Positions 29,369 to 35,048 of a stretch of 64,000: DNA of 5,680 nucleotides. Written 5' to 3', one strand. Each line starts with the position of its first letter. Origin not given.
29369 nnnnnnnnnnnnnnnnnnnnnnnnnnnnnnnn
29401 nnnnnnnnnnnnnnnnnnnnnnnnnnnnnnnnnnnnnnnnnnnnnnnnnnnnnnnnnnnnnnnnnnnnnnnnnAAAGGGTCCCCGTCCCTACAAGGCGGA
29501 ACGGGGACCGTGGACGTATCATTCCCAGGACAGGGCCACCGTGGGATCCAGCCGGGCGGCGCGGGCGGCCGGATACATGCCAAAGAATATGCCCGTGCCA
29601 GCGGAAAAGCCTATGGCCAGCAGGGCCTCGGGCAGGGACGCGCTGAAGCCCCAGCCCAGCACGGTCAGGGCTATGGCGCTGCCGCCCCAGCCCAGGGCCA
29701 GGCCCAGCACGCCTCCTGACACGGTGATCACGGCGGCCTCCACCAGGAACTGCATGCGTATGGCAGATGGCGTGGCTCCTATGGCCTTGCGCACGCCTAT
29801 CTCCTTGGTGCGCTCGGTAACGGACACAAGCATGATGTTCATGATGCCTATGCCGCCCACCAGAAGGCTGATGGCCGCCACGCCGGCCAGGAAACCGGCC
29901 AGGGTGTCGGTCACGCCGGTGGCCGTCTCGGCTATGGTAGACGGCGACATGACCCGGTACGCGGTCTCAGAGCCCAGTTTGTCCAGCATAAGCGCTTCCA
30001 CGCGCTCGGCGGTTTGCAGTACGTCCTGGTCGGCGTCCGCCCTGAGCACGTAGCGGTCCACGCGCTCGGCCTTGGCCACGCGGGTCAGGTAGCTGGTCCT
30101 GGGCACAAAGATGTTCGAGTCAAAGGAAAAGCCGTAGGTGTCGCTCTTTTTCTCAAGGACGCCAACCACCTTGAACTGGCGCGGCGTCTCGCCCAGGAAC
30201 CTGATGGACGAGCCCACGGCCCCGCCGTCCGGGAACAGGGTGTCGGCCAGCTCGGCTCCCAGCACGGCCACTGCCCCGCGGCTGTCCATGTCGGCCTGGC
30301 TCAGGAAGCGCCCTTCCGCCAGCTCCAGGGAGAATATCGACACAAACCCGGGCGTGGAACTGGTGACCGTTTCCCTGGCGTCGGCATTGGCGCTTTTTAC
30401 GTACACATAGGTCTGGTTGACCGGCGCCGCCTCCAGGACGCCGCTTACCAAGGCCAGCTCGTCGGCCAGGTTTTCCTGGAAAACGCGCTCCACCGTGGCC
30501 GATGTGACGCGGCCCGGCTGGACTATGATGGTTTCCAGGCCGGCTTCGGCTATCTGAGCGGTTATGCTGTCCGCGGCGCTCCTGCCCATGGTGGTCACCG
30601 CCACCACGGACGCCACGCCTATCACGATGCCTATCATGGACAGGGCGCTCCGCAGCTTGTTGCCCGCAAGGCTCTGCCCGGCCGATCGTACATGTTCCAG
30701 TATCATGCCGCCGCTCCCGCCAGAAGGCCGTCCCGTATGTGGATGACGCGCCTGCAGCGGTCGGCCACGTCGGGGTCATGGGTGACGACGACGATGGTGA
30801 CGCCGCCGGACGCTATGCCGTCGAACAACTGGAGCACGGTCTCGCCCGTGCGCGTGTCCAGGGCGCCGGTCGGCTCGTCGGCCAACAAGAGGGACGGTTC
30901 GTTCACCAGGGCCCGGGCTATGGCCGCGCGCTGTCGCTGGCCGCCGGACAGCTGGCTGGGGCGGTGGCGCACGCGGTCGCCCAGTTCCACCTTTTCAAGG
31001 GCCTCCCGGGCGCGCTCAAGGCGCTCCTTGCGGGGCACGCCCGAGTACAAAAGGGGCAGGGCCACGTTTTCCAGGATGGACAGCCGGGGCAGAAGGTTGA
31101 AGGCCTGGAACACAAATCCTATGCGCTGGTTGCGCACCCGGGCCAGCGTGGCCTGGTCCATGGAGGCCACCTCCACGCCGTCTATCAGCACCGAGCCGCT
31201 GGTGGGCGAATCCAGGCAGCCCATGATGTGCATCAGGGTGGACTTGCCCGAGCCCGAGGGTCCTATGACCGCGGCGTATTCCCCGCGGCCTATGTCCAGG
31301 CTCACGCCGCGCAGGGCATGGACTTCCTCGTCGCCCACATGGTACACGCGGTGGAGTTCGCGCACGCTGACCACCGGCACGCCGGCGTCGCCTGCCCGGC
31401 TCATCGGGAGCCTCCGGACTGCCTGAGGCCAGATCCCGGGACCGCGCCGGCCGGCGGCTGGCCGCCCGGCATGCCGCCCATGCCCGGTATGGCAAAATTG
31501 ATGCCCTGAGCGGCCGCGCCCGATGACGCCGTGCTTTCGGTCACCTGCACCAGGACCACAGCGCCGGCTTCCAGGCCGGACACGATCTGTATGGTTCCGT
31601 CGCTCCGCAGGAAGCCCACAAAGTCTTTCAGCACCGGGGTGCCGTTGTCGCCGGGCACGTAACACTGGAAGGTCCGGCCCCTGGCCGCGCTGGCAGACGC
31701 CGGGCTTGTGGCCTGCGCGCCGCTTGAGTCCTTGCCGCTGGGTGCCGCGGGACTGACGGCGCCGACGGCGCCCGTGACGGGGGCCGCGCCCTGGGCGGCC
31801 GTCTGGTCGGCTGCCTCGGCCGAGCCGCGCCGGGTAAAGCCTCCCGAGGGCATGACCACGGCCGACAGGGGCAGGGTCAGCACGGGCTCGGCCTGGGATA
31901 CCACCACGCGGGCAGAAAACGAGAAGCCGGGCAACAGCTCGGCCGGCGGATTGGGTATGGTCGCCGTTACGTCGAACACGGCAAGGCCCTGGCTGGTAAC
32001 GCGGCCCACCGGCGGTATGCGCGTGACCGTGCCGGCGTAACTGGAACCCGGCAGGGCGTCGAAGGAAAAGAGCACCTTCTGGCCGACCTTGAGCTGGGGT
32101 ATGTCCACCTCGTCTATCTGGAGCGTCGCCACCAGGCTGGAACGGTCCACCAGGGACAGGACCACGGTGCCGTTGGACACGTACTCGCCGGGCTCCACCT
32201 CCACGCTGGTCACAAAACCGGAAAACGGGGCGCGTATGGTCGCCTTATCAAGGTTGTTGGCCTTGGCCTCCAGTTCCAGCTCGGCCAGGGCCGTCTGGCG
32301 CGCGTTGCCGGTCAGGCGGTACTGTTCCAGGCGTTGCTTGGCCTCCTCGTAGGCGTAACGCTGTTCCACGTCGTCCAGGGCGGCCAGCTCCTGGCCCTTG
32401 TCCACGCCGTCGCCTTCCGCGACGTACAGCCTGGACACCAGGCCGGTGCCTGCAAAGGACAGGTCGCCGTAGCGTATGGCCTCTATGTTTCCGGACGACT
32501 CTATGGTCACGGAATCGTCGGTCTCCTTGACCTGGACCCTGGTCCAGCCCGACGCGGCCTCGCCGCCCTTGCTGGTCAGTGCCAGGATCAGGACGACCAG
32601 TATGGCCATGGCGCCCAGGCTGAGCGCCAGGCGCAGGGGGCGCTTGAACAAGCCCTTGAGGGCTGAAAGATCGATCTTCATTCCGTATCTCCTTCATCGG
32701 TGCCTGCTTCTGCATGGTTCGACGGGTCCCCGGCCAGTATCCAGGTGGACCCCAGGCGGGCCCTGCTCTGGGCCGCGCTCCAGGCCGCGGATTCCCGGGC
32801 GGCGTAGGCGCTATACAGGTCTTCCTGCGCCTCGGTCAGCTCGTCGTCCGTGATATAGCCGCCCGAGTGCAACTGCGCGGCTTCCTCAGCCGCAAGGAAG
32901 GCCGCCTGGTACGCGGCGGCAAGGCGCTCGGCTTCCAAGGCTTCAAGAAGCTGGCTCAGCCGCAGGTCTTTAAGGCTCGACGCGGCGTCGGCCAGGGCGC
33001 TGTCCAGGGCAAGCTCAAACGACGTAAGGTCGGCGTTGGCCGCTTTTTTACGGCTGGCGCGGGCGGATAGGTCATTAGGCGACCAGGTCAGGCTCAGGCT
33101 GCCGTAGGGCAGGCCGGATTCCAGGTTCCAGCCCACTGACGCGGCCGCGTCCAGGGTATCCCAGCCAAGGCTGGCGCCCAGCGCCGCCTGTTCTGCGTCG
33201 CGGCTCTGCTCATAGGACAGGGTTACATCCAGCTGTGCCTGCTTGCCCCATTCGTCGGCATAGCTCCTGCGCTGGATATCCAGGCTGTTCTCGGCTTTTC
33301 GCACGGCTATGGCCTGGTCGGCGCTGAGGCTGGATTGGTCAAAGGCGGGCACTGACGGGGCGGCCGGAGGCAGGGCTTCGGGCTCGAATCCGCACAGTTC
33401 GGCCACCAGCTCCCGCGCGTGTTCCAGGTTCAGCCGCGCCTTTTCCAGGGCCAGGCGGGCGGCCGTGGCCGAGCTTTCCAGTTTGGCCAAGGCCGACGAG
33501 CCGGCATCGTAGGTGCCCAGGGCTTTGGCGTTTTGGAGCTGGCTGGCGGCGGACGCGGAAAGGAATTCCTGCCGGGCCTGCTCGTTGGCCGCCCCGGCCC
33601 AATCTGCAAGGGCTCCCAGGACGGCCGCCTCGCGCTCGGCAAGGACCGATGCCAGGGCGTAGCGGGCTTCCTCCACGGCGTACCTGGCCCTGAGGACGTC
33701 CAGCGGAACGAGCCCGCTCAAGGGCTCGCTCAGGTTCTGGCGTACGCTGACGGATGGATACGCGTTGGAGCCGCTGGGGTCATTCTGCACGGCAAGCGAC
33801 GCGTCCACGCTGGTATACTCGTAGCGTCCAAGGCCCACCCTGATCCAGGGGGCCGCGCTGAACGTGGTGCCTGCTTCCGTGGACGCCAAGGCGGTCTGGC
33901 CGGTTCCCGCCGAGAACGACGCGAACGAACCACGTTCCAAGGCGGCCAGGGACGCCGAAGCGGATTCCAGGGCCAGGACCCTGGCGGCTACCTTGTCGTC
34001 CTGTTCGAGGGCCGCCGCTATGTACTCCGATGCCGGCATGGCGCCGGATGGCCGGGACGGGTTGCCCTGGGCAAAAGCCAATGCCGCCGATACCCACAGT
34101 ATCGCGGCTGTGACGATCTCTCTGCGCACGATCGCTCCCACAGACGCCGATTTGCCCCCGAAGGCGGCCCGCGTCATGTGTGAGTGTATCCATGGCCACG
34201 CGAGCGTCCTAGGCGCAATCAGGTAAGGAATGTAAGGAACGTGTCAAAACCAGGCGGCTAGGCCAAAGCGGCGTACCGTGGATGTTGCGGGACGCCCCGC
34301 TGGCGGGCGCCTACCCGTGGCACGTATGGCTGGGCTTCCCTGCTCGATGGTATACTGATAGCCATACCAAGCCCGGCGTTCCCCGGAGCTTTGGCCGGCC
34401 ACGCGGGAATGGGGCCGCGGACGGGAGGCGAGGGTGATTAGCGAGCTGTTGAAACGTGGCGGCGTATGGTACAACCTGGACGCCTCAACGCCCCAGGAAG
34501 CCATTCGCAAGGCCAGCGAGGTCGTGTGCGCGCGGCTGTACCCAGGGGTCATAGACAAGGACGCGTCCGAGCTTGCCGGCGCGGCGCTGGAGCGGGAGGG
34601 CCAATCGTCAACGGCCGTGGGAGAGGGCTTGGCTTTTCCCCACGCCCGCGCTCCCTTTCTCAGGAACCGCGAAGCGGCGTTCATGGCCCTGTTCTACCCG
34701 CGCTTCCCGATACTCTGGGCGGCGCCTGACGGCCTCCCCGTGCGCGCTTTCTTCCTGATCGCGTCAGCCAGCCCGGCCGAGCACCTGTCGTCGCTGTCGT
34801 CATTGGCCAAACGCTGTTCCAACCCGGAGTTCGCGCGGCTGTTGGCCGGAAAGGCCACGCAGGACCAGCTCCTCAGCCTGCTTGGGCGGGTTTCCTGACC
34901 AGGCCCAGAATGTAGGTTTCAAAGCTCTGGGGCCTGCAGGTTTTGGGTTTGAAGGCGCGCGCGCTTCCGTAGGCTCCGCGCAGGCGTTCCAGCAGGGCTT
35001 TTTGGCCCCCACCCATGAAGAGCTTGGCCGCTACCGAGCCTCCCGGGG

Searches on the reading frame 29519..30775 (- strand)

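Call 43: search_protein_families(library=pfam, proteins=[window:29519-30775:-], max_evalue=0.001)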
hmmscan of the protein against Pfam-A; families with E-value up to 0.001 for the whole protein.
window:29519-30775:- (418 aa): 2 families
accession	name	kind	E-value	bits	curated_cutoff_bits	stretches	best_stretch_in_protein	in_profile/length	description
PF12704.14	MacB_PCD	-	9.5e-37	127.7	27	1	43-261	1-206/207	MacB-like periplasmic core domain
PF02687.27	FtsX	-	2.3e-18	66.8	25.5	1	299-411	3-120/120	FtsX-like permease C-terminal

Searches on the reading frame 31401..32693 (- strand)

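Call 43: search_protein_families(library=pfam, proteins=[window:31401-32693:-], max_evalue=0.001)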
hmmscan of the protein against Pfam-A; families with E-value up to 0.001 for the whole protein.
window:31401-32693:- (430 aa): 4 families
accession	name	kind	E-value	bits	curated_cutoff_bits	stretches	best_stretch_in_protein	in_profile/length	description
PF13437.12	HlyD_3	-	1.4e-20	74.5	22.2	1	152-256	1-106/106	HlyD family secretion protein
PF16576.10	HlyD_D23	-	2.1e-19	70.1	30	1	81-256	25-211/214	Barrel-sandwich domain of CusB or HlyD membrane-fusion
PF13533.13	Biotin_lipoyl_2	-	1.2e-06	28.6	29.8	0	84-107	9-32/32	Biotin-lipoyl like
PF00364.28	Biotin_lipoyl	-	0.0001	22.5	22.1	0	151-180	43-72/73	Biotin-requiring enzyme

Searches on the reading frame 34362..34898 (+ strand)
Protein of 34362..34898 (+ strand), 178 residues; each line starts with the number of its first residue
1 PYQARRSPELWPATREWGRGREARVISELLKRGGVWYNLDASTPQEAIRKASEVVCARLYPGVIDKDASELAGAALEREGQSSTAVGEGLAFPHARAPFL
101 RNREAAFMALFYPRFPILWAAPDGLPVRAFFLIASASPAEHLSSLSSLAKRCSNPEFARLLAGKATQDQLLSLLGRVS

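Call 43: search_protein_families(library=pfam, proteins=[window:34362-34898:+], max_evalue=0.001)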
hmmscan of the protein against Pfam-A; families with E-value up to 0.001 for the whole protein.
window:34362-34898:+ (178 aa): 1 family
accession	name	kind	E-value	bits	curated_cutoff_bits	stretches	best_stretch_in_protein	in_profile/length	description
PF00359.27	PTS_EIIA_2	-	1.1e-19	71.3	27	1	29-174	2-141/144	Phosphoenolpyruvate-dependent sugar phosphotransferase system, EIIA 2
